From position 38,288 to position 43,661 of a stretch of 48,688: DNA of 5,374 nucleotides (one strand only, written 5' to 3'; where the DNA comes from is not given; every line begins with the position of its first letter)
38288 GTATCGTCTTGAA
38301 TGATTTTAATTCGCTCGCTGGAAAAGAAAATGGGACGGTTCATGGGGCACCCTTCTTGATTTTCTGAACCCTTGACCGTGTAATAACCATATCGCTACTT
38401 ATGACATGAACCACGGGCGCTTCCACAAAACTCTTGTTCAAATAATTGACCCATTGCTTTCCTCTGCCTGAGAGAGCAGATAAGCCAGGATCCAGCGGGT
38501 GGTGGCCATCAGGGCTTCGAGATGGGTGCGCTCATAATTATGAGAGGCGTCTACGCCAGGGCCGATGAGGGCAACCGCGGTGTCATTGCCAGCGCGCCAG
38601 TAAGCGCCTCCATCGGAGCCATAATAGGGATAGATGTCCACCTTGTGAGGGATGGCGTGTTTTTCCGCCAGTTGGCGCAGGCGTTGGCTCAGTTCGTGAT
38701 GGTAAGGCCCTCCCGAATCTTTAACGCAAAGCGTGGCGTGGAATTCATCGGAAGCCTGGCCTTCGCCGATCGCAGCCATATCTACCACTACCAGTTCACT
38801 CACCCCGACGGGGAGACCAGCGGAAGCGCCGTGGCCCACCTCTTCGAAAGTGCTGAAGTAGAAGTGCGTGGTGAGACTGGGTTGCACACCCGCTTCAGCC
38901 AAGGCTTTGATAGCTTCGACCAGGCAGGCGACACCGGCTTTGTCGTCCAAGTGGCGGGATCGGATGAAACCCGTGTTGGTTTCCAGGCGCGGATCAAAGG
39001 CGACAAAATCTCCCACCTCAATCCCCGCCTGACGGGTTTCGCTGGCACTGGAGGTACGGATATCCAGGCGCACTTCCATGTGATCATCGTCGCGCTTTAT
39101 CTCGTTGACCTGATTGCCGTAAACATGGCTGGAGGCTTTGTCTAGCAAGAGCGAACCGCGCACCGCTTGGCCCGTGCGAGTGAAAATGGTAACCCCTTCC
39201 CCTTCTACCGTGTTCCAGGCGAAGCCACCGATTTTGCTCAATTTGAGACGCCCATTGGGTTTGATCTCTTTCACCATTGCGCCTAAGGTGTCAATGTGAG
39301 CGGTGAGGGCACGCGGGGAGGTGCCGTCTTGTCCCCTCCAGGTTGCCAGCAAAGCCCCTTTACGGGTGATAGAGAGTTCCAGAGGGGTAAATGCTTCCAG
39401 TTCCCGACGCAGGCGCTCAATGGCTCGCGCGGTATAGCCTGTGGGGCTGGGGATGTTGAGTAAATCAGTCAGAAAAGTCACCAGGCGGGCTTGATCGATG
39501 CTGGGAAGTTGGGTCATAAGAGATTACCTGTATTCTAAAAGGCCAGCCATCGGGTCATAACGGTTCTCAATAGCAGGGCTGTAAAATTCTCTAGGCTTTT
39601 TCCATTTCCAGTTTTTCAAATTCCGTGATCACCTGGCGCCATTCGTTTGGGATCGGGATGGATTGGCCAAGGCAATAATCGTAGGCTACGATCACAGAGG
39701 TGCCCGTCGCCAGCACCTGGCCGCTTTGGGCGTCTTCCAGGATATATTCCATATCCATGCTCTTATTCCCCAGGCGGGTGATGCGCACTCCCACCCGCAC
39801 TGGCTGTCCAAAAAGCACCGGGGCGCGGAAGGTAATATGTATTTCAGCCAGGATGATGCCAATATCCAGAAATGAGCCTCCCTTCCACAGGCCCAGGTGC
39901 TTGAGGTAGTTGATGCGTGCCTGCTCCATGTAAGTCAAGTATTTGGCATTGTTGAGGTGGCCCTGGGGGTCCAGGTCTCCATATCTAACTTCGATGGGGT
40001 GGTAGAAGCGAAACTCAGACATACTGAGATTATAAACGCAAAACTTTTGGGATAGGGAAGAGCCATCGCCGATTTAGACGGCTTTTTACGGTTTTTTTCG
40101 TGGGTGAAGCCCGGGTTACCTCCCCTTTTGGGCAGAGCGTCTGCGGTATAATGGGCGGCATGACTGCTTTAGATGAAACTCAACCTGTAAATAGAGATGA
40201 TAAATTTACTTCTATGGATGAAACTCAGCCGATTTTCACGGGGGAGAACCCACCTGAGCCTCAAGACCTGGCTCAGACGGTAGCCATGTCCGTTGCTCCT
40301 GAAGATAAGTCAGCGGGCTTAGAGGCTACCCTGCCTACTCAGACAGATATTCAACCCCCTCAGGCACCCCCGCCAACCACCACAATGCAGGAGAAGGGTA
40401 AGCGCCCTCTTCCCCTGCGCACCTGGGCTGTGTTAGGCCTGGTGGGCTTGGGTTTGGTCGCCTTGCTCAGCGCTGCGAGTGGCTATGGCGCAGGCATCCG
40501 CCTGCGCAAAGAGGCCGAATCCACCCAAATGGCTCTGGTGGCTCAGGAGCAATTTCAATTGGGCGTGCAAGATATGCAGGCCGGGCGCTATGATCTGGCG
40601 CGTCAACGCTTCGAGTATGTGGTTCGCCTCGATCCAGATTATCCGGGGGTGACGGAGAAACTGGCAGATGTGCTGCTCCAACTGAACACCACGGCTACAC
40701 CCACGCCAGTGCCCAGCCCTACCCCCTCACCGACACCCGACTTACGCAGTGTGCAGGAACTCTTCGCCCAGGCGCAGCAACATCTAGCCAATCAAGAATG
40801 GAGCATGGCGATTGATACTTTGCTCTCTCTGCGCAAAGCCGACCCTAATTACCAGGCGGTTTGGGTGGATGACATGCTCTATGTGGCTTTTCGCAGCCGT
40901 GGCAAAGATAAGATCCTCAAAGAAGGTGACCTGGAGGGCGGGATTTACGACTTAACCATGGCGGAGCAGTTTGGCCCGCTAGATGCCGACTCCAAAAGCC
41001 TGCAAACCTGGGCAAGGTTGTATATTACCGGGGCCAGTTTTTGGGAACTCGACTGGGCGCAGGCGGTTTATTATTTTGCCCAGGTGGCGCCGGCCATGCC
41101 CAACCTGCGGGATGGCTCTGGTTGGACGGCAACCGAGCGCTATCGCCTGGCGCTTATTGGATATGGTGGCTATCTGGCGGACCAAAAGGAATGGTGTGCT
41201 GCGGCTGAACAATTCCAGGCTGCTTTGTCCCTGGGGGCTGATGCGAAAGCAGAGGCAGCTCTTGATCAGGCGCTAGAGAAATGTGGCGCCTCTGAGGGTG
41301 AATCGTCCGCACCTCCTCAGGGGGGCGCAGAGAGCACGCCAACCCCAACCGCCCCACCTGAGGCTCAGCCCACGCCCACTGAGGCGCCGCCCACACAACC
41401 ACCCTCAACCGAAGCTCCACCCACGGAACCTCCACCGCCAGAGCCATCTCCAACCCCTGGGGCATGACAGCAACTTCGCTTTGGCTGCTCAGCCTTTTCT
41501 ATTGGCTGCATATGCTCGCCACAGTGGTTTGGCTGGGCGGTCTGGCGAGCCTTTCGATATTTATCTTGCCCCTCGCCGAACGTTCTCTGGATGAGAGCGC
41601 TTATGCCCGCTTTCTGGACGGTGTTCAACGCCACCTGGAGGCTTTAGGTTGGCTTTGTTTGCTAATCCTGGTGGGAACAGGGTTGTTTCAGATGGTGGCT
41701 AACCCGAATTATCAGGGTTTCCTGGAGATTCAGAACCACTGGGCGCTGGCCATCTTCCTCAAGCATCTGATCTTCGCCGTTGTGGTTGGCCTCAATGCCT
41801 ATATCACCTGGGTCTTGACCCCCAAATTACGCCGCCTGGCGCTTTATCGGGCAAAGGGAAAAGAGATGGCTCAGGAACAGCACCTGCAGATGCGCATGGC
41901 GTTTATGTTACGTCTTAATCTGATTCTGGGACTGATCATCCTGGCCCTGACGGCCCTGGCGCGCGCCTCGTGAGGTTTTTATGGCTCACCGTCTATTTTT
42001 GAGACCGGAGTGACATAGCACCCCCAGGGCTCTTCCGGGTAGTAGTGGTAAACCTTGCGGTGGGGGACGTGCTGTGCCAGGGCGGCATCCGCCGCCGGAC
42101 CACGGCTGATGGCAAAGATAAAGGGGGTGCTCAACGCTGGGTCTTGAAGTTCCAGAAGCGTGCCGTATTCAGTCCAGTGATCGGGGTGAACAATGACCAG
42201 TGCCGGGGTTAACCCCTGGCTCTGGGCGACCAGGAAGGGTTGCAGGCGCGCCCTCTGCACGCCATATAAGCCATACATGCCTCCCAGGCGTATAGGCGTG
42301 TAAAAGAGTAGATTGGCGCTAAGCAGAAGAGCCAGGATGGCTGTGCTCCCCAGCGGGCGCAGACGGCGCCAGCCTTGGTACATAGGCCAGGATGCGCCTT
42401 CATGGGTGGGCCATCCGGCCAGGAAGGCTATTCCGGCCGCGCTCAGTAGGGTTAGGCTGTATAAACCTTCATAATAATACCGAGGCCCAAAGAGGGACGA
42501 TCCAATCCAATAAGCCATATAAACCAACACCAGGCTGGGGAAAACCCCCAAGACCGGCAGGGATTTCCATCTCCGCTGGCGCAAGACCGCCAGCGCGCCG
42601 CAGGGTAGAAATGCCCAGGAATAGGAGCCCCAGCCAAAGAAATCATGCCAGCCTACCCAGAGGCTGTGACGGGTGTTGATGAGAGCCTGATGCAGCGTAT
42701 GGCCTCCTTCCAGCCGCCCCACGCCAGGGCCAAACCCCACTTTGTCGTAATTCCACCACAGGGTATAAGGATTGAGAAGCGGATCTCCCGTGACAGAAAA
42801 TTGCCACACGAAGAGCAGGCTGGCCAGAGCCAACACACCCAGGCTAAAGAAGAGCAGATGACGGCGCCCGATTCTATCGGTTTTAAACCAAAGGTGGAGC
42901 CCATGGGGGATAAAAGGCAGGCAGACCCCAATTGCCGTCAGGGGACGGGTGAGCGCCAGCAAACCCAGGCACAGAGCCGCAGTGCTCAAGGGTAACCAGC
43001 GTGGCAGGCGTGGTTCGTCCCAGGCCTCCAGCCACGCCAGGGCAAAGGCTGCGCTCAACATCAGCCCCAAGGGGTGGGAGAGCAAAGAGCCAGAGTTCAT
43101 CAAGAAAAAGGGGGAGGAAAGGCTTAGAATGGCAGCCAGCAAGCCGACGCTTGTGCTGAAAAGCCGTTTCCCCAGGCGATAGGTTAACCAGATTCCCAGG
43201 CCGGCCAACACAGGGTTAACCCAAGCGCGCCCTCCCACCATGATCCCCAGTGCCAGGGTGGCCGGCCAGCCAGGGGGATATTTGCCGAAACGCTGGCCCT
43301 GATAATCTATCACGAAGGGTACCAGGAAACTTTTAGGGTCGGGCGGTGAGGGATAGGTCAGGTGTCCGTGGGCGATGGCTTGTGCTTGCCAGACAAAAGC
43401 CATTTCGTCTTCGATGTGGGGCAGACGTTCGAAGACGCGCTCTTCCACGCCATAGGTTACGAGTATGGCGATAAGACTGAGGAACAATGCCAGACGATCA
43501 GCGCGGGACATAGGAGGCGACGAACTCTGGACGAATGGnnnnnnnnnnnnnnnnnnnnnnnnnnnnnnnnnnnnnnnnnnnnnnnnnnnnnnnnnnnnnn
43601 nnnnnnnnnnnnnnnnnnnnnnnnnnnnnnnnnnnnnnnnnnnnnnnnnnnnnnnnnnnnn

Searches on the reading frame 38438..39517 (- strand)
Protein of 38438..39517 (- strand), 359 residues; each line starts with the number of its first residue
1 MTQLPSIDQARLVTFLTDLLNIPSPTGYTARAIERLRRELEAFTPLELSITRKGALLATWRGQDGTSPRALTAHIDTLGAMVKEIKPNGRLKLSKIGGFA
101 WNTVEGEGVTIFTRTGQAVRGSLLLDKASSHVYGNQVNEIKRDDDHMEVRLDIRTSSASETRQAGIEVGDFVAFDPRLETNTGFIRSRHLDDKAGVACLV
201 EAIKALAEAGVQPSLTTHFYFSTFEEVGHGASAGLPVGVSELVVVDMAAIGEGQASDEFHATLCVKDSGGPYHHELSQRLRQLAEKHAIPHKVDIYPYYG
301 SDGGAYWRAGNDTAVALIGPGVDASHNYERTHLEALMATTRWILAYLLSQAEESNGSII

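Call 11: search_protein_families(library=ncbifam, max_evalue=1e-10, proteins=[window:38438-39517:-])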
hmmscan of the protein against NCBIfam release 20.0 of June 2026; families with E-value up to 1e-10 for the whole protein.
window:38438-39517:- (359 aa): 5 families
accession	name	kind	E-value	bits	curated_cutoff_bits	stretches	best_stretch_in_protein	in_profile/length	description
TIGR03106.1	trio_M42_hydro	equivalog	3e-105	351.9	397.75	1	11-350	4-342/343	osmoprotectant NAGGN system M42 family peptidase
NF007421.0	PRK09961.1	equivalog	6.9e-19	67.9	412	1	53-327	42-309/345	aminopeptidase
NF040822.1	lys_aminopep_Arch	equivalog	1.2e-13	50.9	700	1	26-297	17-283/345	lysyl aminopeptidase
TIGR03107.1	glu_aminopep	equivalog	4e-13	49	469.7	1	25-292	13-283/350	glutamyl aminopeptidase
NF007367.0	PRK09864.1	equivalog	5e-12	45.2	569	1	61-269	49-251/356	aminopeptidase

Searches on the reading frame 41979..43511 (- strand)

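Call 11: search_protein_families(library=ncbifam, max_evalue=1e-10, proteins=[window:41979-43511:-])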
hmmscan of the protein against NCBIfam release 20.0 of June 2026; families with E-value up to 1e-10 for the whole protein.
window:41979-43511:- (510 aa): 1 family
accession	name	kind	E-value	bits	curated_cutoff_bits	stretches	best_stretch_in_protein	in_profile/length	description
NF047440.1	LA3751_2_3_fam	subfamily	4.9e-11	42.1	200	1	35-245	28-248/460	LA_3751/LA_3752 family putative glycosyltransferase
